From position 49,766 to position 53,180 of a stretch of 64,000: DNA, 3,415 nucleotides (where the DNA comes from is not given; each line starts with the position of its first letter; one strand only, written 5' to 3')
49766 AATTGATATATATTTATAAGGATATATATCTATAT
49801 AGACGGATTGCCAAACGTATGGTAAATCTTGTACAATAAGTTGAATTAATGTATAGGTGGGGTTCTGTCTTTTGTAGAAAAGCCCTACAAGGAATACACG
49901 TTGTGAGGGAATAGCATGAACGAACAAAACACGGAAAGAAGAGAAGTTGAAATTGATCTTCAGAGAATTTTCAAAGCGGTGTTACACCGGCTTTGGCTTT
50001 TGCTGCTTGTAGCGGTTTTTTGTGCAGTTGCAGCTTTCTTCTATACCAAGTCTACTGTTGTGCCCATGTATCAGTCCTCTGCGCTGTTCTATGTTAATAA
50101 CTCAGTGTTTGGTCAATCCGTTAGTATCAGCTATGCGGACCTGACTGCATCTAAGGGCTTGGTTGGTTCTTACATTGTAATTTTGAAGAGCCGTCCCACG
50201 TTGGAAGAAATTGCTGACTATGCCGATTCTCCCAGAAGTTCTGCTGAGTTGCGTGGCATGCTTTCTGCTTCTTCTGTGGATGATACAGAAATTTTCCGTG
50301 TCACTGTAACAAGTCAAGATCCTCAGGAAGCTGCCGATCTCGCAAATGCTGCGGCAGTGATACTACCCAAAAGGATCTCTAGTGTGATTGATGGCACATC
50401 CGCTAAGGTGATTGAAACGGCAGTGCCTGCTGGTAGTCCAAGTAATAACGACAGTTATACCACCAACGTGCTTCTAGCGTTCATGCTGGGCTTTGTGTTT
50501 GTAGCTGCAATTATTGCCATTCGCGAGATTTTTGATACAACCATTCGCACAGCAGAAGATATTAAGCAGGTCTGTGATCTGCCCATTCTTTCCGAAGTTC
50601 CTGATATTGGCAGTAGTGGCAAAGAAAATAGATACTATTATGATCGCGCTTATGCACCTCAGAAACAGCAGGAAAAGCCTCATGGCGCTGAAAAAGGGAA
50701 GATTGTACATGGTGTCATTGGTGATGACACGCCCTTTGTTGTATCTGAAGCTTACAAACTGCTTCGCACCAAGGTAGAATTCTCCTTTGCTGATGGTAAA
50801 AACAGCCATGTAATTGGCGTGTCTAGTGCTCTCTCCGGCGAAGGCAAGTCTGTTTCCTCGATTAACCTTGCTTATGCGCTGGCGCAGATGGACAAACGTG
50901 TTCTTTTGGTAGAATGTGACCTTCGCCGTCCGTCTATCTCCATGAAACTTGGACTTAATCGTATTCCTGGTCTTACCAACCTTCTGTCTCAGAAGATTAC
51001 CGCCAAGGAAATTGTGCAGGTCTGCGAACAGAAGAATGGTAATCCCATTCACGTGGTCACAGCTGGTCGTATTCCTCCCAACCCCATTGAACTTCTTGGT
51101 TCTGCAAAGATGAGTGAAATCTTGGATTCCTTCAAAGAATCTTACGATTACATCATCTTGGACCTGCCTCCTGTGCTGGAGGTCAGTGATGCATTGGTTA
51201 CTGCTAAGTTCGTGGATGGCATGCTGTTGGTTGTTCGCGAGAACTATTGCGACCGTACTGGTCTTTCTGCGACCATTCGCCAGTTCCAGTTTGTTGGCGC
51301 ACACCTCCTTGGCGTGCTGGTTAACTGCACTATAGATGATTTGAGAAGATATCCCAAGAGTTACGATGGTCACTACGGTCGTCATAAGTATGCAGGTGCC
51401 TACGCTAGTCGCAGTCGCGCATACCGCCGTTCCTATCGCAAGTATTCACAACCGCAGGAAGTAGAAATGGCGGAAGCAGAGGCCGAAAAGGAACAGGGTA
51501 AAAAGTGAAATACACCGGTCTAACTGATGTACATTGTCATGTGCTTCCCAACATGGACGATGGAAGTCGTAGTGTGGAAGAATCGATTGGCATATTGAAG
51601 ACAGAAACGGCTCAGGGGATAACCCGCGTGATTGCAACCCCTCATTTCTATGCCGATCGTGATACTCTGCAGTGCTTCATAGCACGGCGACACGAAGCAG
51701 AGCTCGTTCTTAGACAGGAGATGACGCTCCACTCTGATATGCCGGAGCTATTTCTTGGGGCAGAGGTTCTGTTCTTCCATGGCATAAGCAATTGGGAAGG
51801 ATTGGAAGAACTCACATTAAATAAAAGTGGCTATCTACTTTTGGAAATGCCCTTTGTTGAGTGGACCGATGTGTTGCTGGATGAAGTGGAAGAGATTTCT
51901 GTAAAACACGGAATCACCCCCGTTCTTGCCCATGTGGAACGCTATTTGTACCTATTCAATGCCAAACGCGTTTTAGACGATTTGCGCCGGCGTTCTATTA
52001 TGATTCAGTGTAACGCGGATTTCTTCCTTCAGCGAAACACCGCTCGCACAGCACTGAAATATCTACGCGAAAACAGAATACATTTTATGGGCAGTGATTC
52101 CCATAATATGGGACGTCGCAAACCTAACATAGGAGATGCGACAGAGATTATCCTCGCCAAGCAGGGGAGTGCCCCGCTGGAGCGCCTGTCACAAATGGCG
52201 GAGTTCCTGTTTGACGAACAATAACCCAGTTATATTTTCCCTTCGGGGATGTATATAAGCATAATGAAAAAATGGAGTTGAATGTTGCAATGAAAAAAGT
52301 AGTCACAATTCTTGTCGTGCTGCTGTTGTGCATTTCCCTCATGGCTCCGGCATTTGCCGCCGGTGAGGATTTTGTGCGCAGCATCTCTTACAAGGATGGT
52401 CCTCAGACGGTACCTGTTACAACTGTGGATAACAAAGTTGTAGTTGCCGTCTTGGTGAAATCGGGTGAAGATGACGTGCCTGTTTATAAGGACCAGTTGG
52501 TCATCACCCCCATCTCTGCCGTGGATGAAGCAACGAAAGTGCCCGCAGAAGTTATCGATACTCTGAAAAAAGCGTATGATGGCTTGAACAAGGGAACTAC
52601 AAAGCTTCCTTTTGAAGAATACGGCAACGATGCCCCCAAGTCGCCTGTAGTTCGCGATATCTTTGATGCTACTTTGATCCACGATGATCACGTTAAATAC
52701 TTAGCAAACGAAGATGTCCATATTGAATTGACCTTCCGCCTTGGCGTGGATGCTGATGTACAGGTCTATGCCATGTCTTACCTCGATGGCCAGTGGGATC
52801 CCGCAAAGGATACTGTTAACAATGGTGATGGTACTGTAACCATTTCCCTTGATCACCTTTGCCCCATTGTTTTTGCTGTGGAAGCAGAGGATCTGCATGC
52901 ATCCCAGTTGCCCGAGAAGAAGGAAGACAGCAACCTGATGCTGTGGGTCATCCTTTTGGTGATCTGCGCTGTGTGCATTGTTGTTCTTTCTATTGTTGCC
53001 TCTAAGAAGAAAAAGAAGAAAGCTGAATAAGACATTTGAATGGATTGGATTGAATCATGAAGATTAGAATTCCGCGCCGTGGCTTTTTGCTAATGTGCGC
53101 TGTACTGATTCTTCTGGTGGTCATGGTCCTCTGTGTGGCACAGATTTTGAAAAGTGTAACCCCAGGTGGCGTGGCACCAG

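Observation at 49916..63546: cap/cps-type regulatory module (Wzz-BY-kinase, PHP phosphatase, LCP) wired to a giant protein gene instead of glycosyltransferases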

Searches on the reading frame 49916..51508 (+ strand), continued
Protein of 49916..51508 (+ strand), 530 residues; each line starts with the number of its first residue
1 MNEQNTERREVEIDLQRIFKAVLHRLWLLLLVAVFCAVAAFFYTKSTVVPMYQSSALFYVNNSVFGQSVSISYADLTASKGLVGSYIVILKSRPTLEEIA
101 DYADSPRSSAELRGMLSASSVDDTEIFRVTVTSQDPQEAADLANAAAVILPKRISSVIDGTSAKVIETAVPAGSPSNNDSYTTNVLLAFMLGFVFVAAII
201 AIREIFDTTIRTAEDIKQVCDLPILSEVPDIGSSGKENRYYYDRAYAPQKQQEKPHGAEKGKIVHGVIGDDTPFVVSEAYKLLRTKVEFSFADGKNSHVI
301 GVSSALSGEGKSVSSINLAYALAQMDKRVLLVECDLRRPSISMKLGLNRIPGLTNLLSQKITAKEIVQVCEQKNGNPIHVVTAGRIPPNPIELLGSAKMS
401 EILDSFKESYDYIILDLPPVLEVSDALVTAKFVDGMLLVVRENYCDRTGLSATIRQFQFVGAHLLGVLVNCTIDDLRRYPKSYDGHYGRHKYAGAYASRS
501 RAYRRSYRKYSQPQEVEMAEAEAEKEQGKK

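Call 23: find_encoding_contigs(protein=P0028, flank=10000, max_places=2)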
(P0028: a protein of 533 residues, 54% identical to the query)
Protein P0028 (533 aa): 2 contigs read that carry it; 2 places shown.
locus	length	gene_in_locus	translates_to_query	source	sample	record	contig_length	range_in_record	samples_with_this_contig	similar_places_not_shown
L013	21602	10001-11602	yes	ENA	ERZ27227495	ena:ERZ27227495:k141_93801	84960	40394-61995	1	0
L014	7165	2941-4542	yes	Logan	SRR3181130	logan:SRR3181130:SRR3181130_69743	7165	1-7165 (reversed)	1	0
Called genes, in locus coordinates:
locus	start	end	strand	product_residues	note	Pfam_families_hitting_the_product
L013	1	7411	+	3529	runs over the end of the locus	PF27189:YkzU, PF09992:NAGPA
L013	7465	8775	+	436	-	PF01943:Polysacc_synt, PF13440:Polysacc_synt_3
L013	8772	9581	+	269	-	PF04991:LicD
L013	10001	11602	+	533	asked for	PF02706:Wzz, PF01656:CbiA, PF10609:ParA, PF13614:AAA_31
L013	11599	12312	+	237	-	PF19567:CpsB_CapC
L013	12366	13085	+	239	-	-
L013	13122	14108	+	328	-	PF03816:LytR_cpsA_psr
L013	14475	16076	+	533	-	-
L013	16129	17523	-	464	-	PF00295:Glyco_hydro_28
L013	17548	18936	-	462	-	PF00295:Glyco_hydro_28 (faint)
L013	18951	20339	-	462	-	PF00295:Glyco_hydro_28 (faint)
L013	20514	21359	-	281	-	PF00165:HTH_AraC (weak), PF12833:HTH_18, PF00165:HTH_AraC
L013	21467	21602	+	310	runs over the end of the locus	-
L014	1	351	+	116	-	?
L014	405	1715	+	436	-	PF01943:Polysacc_synt, PF13440:Polysacc_synt_3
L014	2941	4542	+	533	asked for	PF02706:Wzz, PF01656:CbiA, PF10609:ParA, PF13614:AAA_31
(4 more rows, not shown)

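Call 24: find_encoding_contigs(protein=P0027, flank=10000, max_places=2)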
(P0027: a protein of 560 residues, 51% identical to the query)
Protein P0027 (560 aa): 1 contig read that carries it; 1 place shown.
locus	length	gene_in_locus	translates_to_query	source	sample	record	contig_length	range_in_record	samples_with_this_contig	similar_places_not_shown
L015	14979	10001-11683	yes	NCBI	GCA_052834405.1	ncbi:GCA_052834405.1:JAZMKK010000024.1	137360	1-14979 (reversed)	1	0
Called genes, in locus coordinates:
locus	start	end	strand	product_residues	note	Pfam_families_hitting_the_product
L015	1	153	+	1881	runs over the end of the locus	PF09992:NAGPA, PF13306:LRR_5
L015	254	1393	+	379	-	PF13439:Glyco_transf_4 (weak), PF00534:Glycos_transf_1, PF13692:Glyco_trans_1_4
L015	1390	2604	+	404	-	PF00534:Glycos_transf_1, PF13692:Glyco_trans_1_4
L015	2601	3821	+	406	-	PF04932:Wzy_C (weak)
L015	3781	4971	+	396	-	PF13439:Glyco_transf_4, PF13579:Glyco_trans_4_4 (faint), PF13524:Glyco_trans_1_2 (faint), PF00534:Glycos_transf_1, PF13692:Glyco_trans_1_4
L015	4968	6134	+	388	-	PF13439:Glyco_transf_4 (weak), PF00534:Glycos_transf_1, PF13692:Glyco_trans_1_4 (weak)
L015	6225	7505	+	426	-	PF01943:Polysacc_synt, PF13440:Polysacc_synt_3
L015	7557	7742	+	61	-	-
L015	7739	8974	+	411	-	-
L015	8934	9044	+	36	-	-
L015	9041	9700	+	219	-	-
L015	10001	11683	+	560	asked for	PF02706:Wzz, PF13807:GNVR (weak), PF01656:CbiA (weak), PF10609:ParA, PF13614:AAA_31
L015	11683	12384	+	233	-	PF19567:CpsB_CapC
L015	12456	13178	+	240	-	-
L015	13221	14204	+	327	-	PF03816:LytR_cpsA_psr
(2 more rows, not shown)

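Call 29: find_encoding_contigs(protein=P0044, flank=10000, max_places=1)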
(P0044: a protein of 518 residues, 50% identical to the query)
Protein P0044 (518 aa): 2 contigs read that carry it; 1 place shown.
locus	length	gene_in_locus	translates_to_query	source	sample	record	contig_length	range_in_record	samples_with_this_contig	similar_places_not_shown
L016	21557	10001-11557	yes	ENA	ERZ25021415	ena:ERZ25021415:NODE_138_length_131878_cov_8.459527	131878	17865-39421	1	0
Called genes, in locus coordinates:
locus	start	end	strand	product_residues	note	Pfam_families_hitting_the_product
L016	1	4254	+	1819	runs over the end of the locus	PF09992:NAGPA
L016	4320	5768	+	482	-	PF01943:Polysacc_synt, PF13440:Polysacc_synt_3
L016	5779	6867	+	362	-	PF04321:RmlD_sub_bind, PF01073:3Beta_HSD, PF01370:Epimerase, PF02719:Polysacc_synt_2, PF07993:NAD_binding_4, PF16363:GDP_Man_Dehyd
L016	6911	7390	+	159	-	PF00132:Hexapep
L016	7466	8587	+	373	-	-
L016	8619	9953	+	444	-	PF07690:MFS_1, PF03137:OATP (weak)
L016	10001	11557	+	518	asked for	PF02706:Wzz, PF01656:CbiA, PF09140:MipZ (faint), PF10609:ParA, PF13614:AAA_31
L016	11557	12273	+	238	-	PF19567:CpsB_CapC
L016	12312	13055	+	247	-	-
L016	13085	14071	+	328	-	PF03816:LytR_cpsA_psr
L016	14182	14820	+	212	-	PF04542:Sigma70_r2, PF04545:Sigma70_r4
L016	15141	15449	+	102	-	PF21983:NikA-like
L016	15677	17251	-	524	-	PF03235:GmrSD_N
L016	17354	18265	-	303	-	PF11185:DUF2971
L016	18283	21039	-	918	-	PF20464:MmeI_N, PF02384:N6_Mtase (faint), PF20465:MmeI_hel, PF20473:MmeI_Mtase, PF07669:Eco57I, PF20466:MmeI_TRD, PF20467:MmeI_C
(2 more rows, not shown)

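Call 30: find_encoding_contigs(protein=P0055, flank=10000, max_places=1)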
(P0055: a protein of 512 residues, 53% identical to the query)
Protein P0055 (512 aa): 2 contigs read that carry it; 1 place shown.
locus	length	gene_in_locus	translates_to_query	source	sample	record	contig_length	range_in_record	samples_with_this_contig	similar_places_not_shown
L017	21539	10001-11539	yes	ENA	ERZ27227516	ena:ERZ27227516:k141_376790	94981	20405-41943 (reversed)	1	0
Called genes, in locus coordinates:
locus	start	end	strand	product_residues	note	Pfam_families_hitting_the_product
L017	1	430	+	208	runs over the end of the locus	PF04542:Sigma70_r2, PF04545:Sigma70_r4 (faint)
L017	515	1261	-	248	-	-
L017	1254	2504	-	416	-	PF02463:SMC_N, PF13175:AAA_15 (weak), PF13476:AAA_23, PF13304:AAA_21 (weak), PF13175:AAA_15, PF13304:AAA_21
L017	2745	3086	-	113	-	-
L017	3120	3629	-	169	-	-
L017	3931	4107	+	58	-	-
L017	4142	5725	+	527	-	PF00239:Resolvase, PF07508:Recombinase, PF13408:Zn_ribbon_recom (weak)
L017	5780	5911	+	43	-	-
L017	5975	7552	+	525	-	PF00239:Resolvase, PF07508:Recombinase, PF13408:Zn_ribbon_recom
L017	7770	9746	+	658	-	PF02922:CBM_48, PF00128:Alpha-amylase, PF02806:Alpha-amylase_C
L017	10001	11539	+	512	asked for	PF02706:Wzz, PF01656:CbiA, PF09140:MipZ (weak), PF10609:ParA, PF13614:AAA_31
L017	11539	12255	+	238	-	PF19567:CpsB_CapC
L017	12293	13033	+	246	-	-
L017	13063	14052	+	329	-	PF03816:LytR_cpsA_psr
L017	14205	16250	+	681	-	PF01427:Peptidase_M15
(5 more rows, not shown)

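Call 31: find_encoding_contigs(protein=P0082, flank=10000, max_places=1)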
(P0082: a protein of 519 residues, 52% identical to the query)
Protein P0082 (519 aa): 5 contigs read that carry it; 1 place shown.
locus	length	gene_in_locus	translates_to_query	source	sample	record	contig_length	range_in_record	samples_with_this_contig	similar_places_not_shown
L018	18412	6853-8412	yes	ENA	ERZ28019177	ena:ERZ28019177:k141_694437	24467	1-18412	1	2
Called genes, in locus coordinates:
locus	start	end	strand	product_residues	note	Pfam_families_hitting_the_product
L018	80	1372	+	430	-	PF13375:RnfC_N, PF01512:Complex1_51K, PF10531:SLBB, PF12838:Fer4_7 (weak), PF13183:Fer4_8 (weak), PF13187:Fer4_9 (weak), PF13237:Fer4_10, PF13534:Fer4_17 (weak)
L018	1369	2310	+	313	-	PF03116:NQR2_RnfD_RnfE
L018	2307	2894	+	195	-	PF04205:FMN_bind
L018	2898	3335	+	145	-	-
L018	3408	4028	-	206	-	-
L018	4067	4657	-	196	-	PF00849:PseudoU_synth_2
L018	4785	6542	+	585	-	PF00664:ABC_membrane, PF00005:ABC_tran, PF02463:SMC_N (weak)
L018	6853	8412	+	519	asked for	PF02706:Wzz, PF01656:CbiA, PF10609:ParA, PF13614:AAA_31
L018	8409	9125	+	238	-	PF19567:CpsB_CapC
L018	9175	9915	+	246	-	-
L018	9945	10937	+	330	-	PF03816:LytR_cpsA_psr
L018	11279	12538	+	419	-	PF01041:DegT_DnrJ_EryC1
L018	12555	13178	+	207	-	PF02397:Bac_transf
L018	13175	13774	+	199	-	PF17836:PglD_N, PF00132:Hexapep (faint)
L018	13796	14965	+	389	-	PF13477:Glyco_trans_4_2, PF13439:Glyco_transf_4 (weak), PF20706:GT4-conflict, PF00534:Glycos_transf_1, PF13692:Glyco_trans_1_4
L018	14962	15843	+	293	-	PF01370:Epimerase, PF02719:Polysacc_synt_2 (faint), PF04321:RmlD_sub_bind, PF01073:3Beta_HSD, PF07993:NAD_binding_4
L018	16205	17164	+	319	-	PF00535:Glycos_transf_2, PF10111:Glyco_tranf_2_2, PF13641:Glyco_tranf_2_3, PF13632:Glyco_trans_2_3 (weak)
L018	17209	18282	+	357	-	PF14897:EpsG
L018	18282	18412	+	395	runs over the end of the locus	PF13439:Glyco_transf_4, PF00534:Glycos_transf_1, PF13692:Glyco_trans_1_4, PF20706:GT4-conflict (weak)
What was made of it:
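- On Gram-positive cps/cap phosphoregulatory module (CpsABCD type): Among relatives, only L018 has the classical layout (call 31).
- GT/Wzx/Wzy blocks sit on either side or are missing (calls 23, 24, 29-31).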

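Call 79: search_protein_families(library=pfam, proteins=[L011:2-991:+, L011:1023-2180:+, L011:2235-3335:+, L013:14475-16076:+, L011:7832-13543:+], max_evalue=0.001)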
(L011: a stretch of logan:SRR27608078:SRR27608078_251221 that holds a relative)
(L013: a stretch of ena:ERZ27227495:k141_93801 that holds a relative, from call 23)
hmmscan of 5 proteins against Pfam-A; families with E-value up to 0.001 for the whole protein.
L011:2-991:+ (329 aa): 1 family
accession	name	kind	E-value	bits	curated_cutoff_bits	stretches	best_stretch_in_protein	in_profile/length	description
PF02350.25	Epimerase_2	-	3e-115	385.2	30.6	1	1-322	19-346/347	UDP-N-acetylglucosamine 2-epimerase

L011:1023-2180:+ (385 aa): 1 family
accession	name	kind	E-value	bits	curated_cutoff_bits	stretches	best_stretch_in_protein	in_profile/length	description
PF14907.12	NTP_transf_5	-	1.2e-45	156.4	31.2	1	26-268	2-249/249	Uncharacterised nucleotidyltransferase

L011:2235-3335:+ (366 aa): 1 family
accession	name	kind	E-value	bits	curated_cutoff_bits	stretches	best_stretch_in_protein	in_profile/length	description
PF01636.29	APH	-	8.1e-12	45.8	23.2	1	26-260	3-219/239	Phosphotransferase enzyme family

L013:14475-16076:+ (533 aa): 0 families

L011:7832-13543:+ (1904 aa): 1 family
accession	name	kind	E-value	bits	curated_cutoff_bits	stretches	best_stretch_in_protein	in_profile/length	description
PF09479.16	Flg_new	-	1.7e-46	156.6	27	4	705-773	1-65/65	Listeria-Bacteroides repeat domain (List_Bact_rpt)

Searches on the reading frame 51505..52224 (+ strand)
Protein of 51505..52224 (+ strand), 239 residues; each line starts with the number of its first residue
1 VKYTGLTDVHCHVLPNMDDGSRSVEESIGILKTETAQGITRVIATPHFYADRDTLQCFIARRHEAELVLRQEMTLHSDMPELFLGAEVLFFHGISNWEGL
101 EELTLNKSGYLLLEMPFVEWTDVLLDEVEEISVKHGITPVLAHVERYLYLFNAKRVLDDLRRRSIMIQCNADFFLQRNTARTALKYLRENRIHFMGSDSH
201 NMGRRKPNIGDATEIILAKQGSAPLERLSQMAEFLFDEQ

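Call 4: search_protein_families(library=pfam, proteins=[window:51505-52224:+], max_evalue=0.01)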
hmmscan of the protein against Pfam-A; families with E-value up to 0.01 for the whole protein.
window:51505-52224:+ (239 aa): 1 family
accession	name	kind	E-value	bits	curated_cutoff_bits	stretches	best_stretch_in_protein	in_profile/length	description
PF19567.5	CpsB_CapC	-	2.9e-43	148.4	27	1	7-228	2-224/234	Capsular polysaccharide synthesis, CpsB/CapC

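Call 14: search_protein_families(library=ncbifam, proteins=[window:51505-52224:+], max_evalue=0.01)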
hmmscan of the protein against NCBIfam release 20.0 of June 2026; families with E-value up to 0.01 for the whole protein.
window:51505-52224:+ (239 aa): 1 family
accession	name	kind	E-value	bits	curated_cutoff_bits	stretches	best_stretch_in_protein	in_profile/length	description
NF041488.1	caps_synth_Cps4B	equivalog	1.8e-24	86.6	400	1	7-228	2-229/243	capsular polysaccharide biosynthesis protein Cps4B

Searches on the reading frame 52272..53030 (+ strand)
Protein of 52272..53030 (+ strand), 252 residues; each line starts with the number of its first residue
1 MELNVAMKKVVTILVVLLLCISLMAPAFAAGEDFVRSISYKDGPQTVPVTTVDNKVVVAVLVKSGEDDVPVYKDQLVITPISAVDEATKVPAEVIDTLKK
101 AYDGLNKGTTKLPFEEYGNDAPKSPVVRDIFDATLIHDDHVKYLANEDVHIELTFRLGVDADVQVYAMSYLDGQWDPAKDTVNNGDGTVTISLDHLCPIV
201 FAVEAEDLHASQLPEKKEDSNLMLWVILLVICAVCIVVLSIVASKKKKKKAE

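Call 4: search_protein_families(library=pfam, proteins=[window:52272-53030:+], max_evalue=0.01)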
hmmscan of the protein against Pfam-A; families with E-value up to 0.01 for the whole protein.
window:52272-53030:+ (252 aa): 0 families

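Call 14: search_protein_families(library=ncbifam, proteins=[window:52272-53030:+], max_evalue=0.01)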
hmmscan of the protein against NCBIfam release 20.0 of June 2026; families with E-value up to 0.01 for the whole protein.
window:52272-53030:+ (252 aa): 0 families

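Call 15: search_protein_families(library=pfam, proteins=[window:52272-53030:+], max_evalue=1)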
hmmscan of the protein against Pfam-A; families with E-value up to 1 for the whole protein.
window:52272-53030:+ (252 aa): 2 families
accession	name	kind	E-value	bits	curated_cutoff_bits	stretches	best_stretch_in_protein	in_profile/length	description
PF05814.16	Ac76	-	0.14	12.6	22.5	0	216-243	19-47/83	Orf76 (Ac76)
PF02430.21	AMA-1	-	0.14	11.5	21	1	199-250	413-461/470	Apical membrane antigen 1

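Call 52: search_solved_structures(query=window:52290-53027:+, max_evalue=1)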
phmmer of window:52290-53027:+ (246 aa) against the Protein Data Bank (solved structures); distinct sequences matched with E-value up to 1: 1.
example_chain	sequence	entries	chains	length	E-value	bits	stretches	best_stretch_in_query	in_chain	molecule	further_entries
4edi_A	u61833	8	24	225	0.94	12.1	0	75-142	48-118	Ethanolamine utilization protein | Ethanolamine utilization protein EutL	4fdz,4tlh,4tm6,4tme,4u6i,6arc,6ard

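Call 71: search_solved_structures(query=A3, max_evalue=1)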
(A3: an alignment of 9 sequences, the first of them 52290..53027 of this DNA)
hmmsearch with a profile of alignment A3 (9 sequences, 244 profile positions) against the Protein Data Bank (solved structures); distinct sequences matched with E-value up to 1: 6.
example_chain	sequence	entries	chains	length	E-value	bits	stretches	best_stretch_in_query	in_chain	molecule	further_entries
4s0i_A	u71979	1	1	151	0.5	13.1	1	46-104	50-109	Threonine--tRNA ligase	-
1y2q_A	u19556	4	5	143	0.51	13.1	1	46-103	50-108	Threonyl-tRNA synthetase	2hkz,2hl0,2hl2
2hl1_A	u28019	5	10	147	0.54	13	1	46-103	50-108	Threonyl-tRNA synthetase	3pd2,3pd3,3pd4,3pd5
4s02_A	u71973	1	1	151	0.55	13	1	46-103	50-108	Threonine--tRNA ligase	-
4s0j_A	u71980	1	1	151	0.57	12.9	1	46-103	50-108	Threonine--tRNA ligase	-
4rrq_A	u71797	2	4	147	0.58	12.9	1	46-103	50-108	Threonine--tRNA ligase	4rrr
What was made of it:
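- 52290..53030 (+): Protein X: conserved third cassette gene. Signal peptide, ~190-aa extracytoplasmic domain with invariant FV(P/R)SI(S/T)xK and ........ motifs, C-terminal TM and basic tail. Function unknown. No Pfam, NCBIfam or PDB match (calls 4, 14, 15, 52, 71).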

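Call 96: find_related_loci(query=A3, collection=viral_contigs, flank=10000)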
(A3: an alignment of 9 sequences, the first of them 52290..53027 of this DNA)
Query A3 (246 aa) in viral_contigs; peptide patterns used: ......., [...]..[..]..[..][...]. (x = any residue, [..] = any of these).
268 stretches matched a pattern, but none encodes a relative of the query by tblastn (E <= 1e-3).
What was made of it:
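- Tried and rejected: The X-family alignment gave nothing (call 96).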
